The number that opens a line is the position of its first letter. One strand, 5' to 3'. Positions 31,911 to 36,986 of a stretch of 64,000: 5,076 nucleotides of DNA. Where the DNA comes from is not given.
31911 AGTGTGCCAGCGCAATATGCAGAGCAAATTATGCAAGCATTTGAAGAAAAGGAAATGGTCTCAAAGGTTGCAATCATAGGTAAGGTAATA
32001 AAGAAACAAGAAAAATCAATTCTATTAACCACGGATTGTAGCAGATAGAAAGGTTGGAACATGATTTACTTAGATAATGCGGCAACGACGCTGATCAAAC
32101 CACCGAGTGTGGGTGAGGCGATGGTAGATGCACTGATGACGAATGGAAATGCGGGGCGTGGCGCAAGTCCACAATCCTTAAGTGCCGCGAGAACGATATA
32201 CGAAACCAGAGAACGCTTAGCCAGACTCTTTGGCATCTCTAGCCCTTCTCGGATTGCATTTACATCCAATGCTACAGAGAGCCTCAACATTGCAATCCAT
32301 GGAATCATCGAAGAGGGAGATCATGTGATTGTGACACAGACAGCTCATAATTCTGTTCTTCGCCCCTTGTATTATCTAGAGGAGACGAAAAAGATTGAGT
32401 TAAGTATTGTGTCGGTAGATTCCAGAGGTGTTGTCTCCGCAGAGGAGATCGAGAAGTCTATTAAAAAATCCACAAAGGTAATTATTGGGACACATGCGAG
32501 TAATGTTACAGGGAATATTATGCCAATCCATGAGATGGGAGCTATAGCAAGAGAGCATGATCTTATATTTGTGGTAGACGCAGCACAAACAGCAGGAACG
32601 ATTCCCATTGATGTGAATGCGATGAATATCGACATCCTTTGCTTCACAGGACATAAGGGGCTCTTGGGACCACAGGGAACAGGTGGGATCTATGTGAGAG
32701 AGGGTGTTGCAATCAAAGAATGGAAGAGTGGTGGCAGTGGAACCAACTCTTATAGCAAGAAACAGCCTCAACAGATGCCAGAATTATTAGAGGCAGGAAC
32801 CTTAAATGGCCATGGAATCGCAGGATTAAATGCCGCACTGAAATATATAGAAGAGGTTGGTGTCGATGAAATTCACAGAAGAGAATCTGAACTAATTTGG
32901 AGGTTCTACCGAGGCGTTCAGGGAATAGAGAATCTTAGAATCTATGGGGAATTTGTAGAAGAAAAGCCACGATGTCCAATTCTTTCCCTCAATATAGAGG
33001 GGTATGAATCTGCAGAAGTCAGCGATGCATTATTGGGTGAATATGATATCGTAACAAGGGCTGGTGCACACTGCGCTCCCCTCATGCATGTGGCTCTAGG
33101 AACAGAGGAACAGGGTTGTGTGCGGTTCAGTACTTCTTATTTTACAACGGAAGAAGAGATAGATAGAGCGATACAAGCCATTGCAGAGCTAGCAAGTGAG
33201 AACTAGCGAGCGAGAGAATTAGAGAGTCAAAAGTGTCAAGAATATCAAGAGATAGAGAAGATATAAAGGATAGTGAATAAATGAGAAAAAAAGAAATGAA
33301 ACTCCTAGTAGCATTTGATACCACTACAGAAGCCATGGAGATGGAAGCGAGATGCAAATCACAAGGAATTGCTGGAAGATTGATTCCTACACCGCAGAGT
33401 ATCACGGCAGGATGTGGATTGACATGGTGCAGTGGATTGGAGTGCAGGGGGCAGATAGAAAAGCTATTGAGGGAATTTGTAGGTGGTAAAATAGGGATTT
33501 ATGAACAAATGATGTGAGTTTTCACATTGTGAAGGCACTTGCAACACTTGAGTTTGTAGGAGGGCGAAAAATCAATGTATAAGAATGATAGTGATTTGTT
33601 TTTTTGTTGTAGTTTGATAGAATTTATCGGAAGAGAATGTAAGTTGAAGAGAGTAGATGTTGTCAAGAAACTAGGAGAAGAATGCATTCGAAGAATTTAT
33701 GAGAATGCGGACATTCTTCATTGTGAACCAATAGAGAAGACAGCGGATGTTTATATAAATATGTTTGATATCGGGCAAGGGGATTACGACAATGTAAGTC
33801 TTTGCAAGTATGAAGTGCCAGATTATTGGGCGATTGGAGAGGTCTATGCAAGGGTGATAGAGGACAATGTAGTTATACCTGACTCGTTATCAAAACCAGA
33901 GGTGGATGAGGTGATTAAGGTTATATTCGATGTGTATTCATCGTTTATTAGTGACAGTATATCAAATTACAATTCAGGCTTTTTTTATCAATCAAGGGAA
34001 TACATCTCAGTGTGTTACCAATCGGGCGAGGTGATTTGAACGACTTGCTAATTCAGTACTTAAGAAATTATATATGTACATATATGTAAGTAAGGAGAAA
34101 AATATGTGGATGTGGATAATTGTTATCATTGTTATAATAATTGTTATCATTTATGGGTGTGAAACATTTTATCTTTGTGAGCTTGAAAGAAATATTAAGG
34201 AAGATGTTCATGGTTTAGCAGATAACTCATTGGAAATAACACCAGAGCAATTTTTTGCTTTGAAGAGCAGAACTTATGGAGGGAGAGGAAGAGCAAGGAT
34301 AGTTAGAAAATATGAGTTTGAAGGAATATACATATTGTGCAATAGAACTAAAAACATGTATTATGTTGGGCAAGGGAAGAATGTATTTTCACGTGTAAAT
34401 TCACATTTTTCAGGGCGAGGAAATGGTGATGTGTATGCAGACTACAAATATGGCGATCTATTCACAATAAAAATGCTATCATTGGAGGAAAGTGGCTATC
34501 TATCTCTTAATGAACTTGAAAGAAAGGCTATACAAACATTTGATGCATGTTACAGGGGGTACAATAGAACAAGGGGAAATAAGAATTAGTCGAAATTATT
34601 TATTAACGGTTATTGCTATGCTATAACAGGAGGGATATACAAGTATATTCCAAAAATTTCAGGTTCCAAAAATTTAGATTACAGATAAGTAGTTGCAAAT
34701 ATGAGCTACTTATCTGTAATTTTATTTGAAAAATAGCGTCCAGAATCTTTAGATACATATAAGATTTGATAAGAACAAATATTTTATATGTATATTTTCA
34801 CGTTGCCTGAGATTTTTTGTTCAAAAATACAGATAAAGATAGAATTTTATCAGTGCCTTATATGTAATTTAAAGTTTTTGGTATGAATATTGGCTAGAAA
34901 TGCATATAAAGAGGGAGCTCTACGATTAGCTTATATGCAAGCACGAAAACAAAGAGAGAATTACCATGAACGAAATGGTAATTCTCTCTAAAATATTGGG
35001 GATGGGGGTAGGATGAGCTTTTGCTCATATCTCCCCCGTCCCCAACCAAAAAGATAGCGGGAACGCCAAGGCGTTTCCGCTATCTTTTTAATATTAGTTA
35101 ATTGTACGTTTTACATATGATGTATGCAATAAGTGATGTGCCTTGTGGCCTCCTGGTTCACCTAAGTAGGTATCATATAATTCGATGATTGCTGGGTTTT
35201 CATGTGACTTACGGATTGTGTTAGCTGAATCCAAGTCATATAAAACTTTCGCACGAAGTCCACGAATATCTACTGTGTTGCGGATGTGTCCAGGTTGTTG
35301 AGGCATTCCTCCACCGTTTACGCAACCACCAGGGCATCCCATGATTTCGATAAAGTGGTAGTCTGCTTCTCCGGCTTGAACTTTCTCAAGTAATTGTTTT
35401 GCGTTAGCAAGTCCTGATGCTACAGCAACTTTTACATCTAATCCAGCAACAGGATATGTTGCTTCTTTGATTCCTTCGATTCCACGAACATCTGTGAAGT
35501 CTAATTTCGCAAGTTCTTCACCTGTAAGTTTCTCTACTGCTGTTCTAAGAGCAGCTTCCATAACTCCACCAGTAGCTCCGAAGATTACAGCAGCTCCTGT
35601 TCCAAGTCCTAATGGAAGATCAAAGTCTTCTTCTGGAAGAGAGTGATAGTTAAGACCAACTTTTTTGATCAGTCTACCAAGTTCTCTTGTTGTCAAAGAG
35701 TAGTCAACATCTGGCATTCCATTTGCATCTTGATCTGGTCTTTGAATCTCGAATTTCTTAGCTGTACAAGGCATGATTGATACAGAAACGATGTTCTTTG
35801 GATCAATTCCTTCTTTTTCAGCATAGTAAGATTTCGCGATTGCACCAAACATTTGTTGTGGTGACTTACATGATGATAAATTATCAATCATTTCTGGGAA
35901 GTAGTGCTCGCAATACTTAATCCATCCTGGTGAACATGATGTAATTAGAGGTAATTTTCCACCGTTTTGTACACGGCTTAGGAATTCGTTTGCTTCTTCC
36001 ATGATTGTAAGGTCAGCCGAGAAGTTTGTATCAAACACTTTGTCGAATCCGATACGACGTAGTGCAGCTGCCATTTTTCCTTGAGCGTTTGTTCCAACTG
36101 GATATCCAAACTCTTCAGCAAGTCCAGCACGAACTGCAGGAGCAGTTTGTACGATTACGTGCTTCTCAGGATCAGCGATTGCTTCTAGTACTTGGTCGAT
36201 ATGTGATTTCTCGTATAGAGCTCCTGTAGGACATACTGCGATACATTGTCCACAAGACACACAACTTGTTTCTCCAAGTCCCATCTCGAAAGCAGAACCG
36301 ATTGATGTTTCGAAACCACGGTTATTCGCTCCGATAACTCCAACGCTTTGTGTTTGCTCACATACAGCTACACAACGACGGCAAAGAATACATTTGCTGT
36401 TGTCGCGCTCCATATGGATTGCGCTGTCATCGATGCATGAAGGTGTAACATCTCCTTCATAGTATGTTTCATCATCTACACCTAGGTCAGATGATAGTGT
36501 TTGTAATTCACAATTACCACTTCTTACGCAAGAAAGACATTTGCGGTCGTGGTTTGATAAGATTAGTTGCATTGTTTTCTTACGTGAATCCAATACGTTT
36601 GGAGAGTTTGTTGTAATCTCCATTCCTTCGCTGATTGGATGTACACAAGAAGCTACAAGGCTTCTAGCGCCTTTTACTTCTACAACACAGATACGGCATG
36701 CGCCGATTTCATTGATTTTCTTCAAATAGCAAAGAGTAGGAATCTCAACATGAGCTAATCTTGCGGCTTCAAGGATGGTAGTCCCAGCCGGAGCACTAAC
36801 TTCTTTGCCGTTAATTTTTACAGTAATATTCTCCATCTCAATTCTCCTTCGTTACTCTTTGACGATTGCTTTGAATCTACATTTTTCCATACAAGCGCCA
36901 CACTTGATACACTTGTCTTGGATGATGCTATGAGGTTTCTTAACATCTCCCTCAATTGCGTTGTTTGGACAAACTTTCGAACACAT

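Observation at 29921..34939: Two mutually inverted arrays of four palindromic ~41-bp units (period ~74 bp) bracket a 4.5-kb selenium cassette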

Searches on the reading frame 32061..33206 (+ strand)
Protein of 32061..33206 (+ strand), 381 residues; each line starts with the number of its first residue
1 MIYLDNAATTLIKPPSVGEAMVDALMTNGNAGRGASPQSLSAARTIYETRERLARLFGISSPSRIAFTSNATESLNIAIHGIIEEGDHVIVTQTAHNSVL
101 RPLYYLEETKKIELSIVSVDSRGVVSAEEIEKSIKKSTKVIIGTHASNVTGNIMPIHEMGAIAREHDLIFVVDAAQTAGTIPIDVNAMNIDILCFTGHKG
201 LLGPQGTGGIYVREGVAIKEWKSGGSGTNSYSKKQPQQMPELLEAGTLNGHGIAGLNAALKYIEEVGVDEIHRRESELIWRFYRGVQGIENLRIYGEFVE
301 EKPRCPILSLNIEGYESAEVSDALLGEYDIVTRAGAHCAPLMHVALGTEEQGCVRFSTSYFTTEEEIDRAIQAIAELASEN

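Call 7: search_protein_families(library=pfam, proteins=[window:32061-33206:+])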
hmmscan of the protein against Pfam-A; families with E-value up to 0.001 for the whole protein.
window:32061-33206:+ (381 aa): 5 families
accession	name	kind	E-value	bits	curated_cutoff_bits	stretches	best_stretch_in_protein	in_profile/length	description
PF00266.25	Aminotran_5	-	4.8e-88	296.1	21.5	1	2-369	1-370/371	Aminotransferase class-V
PF01041.23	DegT_DnrJ_EryC1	-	8.8e-12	45.3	19.8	1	68-184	45-156/360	DegT/DnrJ/EryC1/StrS aminotransferase family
PF01212.27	Beta_elim_lyase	-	1.3e-10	41.5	27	1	38-206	26-206/288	Beta-eliminating lyase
PF00155.27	Aminotran_1_2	-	2.9e-09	37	19.7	1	15-374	20-361/361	Aminotransferase class I and II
PF01053.26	Cys_Met_Meta_PP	-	3.2e-09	36.2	27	1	69-199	74-198/381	Cys/Met metabolism PLP-dependent enzyme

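Call 40: find_homologous_proteins(query=window:32061-33206:+, max_evalue=1e-30)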
Query window:32061-33206:+ (381 aa): 8000 proteins with E <= 1e-30 among 8000 candidates; the best 120 are listed.
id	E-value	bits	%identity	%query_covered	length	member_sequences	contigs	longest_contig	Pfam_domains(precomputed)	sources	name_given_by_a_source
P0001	3.2e-247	838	100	100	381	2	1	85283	PF00155.28,PF00266.26,PF01212.28,PF01053.27,PF01041.24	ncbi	-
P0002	4.7e-151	521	63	99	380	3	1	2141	PF00464.26,PF00282.26,PF00155.28,PF00266.26,PF01212.28,PF01053.27,PF01041.24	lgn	-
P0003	1.5e-149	516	62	100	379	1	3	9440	PF00464.26,PF00155.28,PF00266.26,PF01212.28,PF01053.27,PF01041.24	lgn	-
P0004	2.1e-149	516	62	100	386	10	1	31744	PF00464.26,PF00282.26,PF00155.28,PF00266.26,PF01212.28,PF01053.27,PF01041.24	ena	-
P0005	2.9e-149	515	62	100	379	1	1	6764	PF00464.26,PF00155.28,PF00266.26,PF01212.28,PF01053.27,PF01041.24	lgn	-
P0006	3.5e-149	515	62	100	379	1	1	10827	PF00464.26,PF00282.26,PF00155.28,PF00266.26,PF01212.28,PF01053.27,PF01041.24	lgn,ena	-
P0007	4.2e-149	515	62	100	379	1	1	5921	PF00464.26,PF00155.28,PF00266.26,PF01053.27,PF01041.24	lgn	-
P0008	4.3e-149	515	62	100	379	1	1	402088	PF00464.26,PF00282.26,PF00155.28,PF00266.26,PF01212.28,PF01053.27,PF01041.24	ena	-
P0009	4.9e-149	515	62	100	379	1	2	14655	PF00282.26,PF00155.28,PF00266.26,PF01212.28,PF01053.27,PF01041.24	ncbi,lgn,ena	-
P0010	6.3e-149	514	62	100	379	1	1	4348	PF00464.26,PF00155.28,PF00266.26,PF01212.28,PF01053.27,PF01041.24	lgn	-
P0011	7.1e-149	514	62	100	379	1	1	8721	PF00266.26,PF01212.28,PF01053.27,PF01041.24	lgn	-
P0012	8.2e-149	514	62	100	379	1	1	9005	PF00464.26,PF00155.28,PF00266.26,PF01212.28,PF01053.27,PF01041.24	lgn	-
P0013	8.2e-149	514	62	100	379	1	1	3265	PF00282.26,PF00155.28,PF00266.26,PF01212.28,PF01053.27,PF01041.24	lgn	-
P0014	8.6e-149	514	61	100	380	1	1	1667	PF00282.26,PF00155.28,PF00266.26,PF01212.28,PF01053.27,PF01041.24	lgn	-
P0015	1.2e-148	513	61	100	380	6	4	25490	PF00464.26,PF00155.28,PF00266.26,PF01212.28,PF01053.27,PF01041.24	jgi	jgi:cysteine desulfurase family protein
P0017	1.2e-148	513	62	100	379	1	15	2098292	PF00282.26,PF00155.28,PF00266.26,PF01212.28,PF01053.27,PF01041.24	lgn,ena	-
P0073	2.0e-146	506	61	100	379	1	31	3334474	PF00155.28,PF00266.26,PF01212.28,PF01053.27,PF01041.24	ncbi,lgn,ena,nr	ncbi:aminotransferase class V-fold PLP-dependent enzyme [Lachnospiraceae bacterium KGMB03038]|nr:ami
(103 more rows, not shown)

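Call 41: find_encoding_contigs(protein=P0001, flank=10000, max_places=3)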
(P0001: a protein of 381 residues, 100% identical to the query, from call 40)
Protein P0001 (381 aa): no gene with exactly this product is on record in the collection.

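Call 42: find_encoding_contigs(protein=P0073, flank=6000, max_places=2)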
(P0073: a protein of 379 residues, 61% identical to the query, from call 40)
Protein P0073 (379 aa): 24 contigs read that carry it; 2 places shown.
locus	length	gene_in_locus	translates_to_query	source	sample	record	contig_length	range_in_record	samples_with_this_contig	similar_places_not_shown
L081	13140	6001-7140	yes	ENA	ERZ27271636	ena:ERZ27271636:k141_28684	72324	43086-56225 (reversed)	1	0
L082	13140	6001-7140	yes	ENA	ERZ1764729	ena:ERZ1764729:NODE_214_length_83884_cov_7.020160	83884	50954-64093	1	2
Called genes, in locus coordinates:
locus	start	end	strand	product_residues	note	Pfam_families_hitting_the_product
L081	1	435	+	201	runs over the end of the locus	PF01206:TusA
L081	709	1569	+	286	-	PF00586:AIRS, PF02769:AIRS_C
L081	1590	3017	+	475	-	PF12390:Se-cys_synth_N, PF03841:SelA, PF01041:DegT_DnrJ_EryC1 (weak), PF01053:Cys_Met_Meta_PP, PF01212:Beta_elim_lyase (weak), PF00266:Aminotran_5 (weak)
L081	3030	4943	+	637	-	PF00009:GTP_EFTU, PF01926:MMR_HSR1, PF03144:GTP_EFTU_D2, PF25461:Beta-barrel_SelB, PF09106:WHD_2nd_SelB, PF09107:WHD_3rd_SelB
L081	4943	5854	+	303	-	PF00126:HTH_1, PF03466:LysR_substrate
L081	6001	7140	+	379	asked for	PF00155:Aminotran_1_2, PF00266:Aminotran_5, PF01053:Cys_Met_Meta_PP, PF01212:Beta_elim_lyase (weak), PF01041:DegT_DnrJ_EryC1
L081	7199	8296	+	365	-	PF04143:Sulf_transp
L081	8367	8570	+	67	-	PF01206:TusA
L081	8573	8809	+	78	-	PF11823:Se_S_carrier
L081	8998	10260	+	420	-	PF00375:SDF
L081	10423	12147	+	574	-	PF07694:5TM-5TMR_LYT, PF06580:His_kinase, PF02518:HATPase_c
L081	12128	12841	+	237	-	PF00072:Response_reg, PF04397:LytTR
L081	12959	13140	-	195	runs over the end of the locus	PF00440:TetR_N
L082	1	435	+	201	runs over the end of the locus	PF01206:TusA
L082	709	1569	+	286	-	PF00586:AIRS, PF02769:AIRS_C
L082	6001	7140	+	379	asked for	PF00155:Aminotran_1_2, PF00266:Aminotran_5, PF01053:Cys_Met_Meta_PP, PF01212:Beta_elim_lyase (weak), PF01041:DegT_DnrJ_EryC1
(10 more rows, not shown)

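Call 43: find_encoding_contigs(protein=P0017, flank=6000, max_places=2)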
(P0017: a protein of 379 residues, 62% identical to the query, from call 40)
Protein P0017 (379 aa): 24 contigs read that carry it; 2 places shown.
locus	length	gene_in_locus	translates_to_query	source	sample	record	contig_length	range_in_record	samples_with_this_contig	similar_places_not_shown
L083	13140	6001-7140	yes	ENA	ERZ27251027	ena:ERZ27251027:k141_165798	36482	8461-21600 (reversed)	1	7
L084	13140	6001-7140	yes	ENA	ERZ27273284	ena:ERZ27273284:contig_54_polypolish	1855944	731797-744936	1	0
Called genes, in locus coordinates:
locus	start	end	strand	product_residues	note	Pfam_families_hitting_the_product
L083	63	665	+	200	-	PF01206:TusA, PF02635:DsrE (weak)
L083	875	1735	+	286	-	PF00586:AIRS, PF02769:AIRS_C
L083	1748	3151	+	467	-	PF12390:Se-cys_synth_N, PF03841:SelA, PF01212:Beta_elim_lyase, PF01041:DegT_DnrJ_EryC1, PF01053:Cys_Met_Meta_PP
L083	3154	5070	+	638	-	PF00009:GTP_EFTU, PF01926:MMR_HSR1, PF02421:FeoB_N (faint), PF03144:GTP_EFTU_D2, PF25461:Beta-barrel_SelB, PF09106:WHD_2nd_SelB, PF09107:WHD_3rd_SelB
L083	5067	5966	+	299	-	PF00126:HTH_1, PF12849:PBP_like_2 (weak), PF03466:LysR_substrate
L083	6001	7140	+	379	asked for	PF00155:Aminotran_1_2, PF00266:Aminotran_5, PF01212:Beta_elim_lyase (weak), PF01053:Cys_Met_Meta_PP, PF01041:DegT_DnrJ_EryC1, PF00282:Pyridoxal_deC (weak)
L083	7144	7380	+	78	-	PF11823:Se_S_carrier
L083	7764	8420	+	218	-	-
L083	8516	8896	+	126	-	-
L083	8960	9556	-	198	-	PF00440:TetR_N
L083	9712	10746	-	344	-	PF05544:Pro_racemase, PF02567:PhzC-PhzF (weak)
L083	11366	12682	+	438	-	PF13375:RnfC_N, PF01512:Complex1_51K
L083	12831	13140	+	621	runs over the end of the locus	PF09338:Gly_reductase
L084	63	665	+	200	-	PF01206:TusA, PF02635:DsrE (weak)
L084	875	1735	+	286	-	PF00586:AIRS, PF02769:AIRS_C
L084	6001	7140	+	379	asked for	PF00155:Aminotran_1_2, PF00266:Aminotran_5, PF01212:Beta_elim_lyase (weak), PF01053:Cys_Met_Meta_PP, PF01041:DegT_DnrJ_EryC1, PF00282:Pyridoxal_deC (weak)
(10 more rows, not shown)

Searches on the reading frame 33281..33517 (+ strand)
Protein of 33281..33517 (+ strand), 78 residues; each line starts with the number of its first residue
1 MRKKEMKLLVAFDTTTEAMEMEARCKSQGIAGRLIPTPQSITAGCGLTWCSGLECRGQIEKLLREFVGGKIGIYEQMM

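Call 7: search_protein_families(library=pfam, proteins=[window:33281-33517:+])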
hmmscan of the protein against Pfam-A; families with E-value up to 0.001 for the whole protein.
window:33281-33517:+ (78 aa): 1 family
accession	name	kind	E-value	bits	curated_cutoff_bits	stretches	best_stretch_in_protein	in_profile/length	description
PF11823.13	Se_S_carrier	-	6.1e-20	70.9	25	1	7-66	1-60/69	Putative Se/S carrier protein-like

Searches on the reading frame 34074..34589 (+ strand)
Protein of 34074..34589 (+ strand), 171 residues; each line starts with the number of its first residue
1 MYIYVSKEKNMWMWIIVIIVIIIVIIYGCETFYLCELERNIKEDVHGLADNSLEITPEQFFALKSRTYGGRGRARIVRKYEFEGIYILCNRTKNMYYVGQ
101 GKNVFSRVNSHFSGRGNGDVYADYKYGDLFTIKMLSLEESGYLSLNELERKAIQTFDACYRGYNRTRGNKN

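Call 7: search_protein_families(library=pfam, proteins=[window:34074-34589:+])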
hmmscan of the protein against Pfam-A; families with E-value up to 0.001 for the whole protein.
window:34074-34589:+ (171 aa): 1 family
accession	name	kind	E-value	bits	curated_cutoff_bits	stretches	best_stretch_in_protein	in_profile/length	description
PF01541.30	GIY-YIG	-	3.9e-08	33.9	22.6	1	84-164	3-78/78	GIY-YIG catalytic domain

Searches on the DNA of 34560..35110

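Call 61: search_rna_families(source=window, start=34560, end=35110, threshold=evalue, max_evalue=5)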
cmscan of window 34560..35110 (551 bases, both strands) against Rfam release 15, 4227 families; matches with E-value up to 5: 17.
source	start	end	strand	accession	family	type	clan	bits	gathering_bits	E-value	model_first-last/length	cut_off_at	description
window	34632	34727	+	RF01606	plasmodium_snoR31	Gene; snRNA; snoRNA; HACA-box;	-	23.1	60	0.96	1-145/145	no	small nucleolar RNA snoR31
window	34667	34725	+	RF01026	MIR828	Gene; miRNA;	-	22.7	69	0.087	1-115/115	no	MIR828 microRNA precursor family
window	34951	35050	+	RF01431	snoR135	Gene; snRNA; snoRNA; HACA-box;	-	20.5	45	0.095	1-143/143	no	small nucleolar RNA snoR135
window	34647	34715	-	RF00198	SL1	Gene;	CL00020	19.6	75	0.5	1-103/103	no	SL1 RNA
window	35048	35089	+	RF04214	MIR7526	Gene; miRNA;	-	19.5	110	0.28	19-95/113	no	MIR7526 microRNA precursor family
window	34669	34729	+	RF00969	mir-556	Gene; miRNA;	-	19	84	0.88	1-88/88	no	mir-556 microRNA precursor family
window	34670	34728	+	RF04205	MIR2606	Gene; miRNA;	-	18.8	139.7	4.5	1-165/165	no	MIR2606 microRNA precursor family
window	34659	34733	+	RF02572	babR_5UTR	Cis-reg;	-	17.7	93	3.1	1-134/134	no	Brucella babR 5'UTR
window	34573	34606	+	RF03055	RAGATH-30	Gene; sRNA;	-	17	59.5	1.2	1-59/59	no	RAGATH-30 RNA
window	34992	35048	-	RF01918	mir-1249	Gene; miRNA;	-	16.6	83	1.2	1-75/75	no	mir-1249 microRNA precursor family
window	34663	34735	+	RF02625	WsnRNA46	Gene; sRNA;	-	16.3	65.3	3.1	1-151/151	no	Wolbachia sRNA 46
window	35043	35110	-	RF00558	L20_leader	Cis-reg; leader;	-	16.2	58.7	1.7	55-127/127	5'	Ribosomal protein L20 leader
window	34671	34727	+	RF03743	MIR7696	Gene; miRNA;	-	16.2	83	3.9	1-88/88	no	MIR7696 microRNA precursor family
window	34673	34725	+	RF04209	MIR7533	Gene; miRNA;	-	13.9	230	3.3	1-249/249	no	MIR7533 microRNA precursor family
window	35048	35094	-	RF02273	FsrA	Gene;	-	13.2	80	4.3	48-83/83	no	FsrA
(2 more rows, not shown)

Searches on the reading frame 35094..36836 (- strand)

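Call 7: search_protein_families(library=pfam, proteins=[window:35094-36836:-])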
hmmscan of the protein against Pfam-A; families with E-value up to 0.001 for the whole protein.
window:35094-36836:- (580 aa): 14 families
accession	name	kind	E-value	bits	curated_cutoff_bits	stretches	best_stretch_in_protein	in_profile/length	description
PF02906.19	Fe_hyd_lg_C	-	2e-100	335.9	22.1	1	225-509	1-245/245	Iron only hydrogenase large subunit, C-terminal domain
PF02256.22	Fe_hyd_SSU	-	1.1e-24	86.6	24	1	523-577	2-56/56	Iron hydrogenase small subunit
PF13510.11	Fer2_4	-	5.1e-21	75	22.8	1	3-78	3-81/82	2Fe-2S iron-sulfur cluster binding domain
PF10588.14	NADH-G_4Fe-4S_3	-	1.3e-16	60.3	27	1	85-122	1-38/40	NADH-ubiquinone oxidoreductase-G iron-sulfur binding region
PF12838.12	Fer4_7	-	4.7e-09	37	27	1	148-206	1-52/52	4Fe-4S dicluster domain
PF13237.11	Fer4_10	-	1.4e-08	34.9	25.5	1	189-215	6-34/53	4Fe-4S dicluster domain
PF00037.32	Fer4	-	1.6e-06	28.1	21.1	1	190-208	6-24/24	4Fe-4S binding domain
PF12837.12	Fer4_6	-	1.8e-06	28.1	25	2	142-160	2-20/24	4Fe-4S binding domain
PF22117.2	Fer4_Nqo3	-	2.4e-06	28.1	27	1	143-207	5-66/67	NADH-quinone oxidoreductase subunit 3, ferredoxin-like domain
PF13187.11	Fer4_9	-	2.9e-06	27.7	27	1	148-206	1-51/52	4Fe-4S dicluster domain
PF14697.11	Fer4_21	-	9.9e-06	26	35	1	145-204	4-53/59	4Fe-4S dicluster domain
PF13484.11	Fer4_16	-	0.0001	23.4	30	1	192-214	2-25/66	4Fe-4S double cluster binding domain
PF13459.11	Fer4_15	-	0.00018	22.6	22.4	0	190-219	6-35/66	4Fe-4S single cluster domain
PF25160.1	LdpA_Fe-S-bd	-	0.00031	20.9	27.6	0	186-211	22-47/49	LdpA Fe-S cluster-binding domain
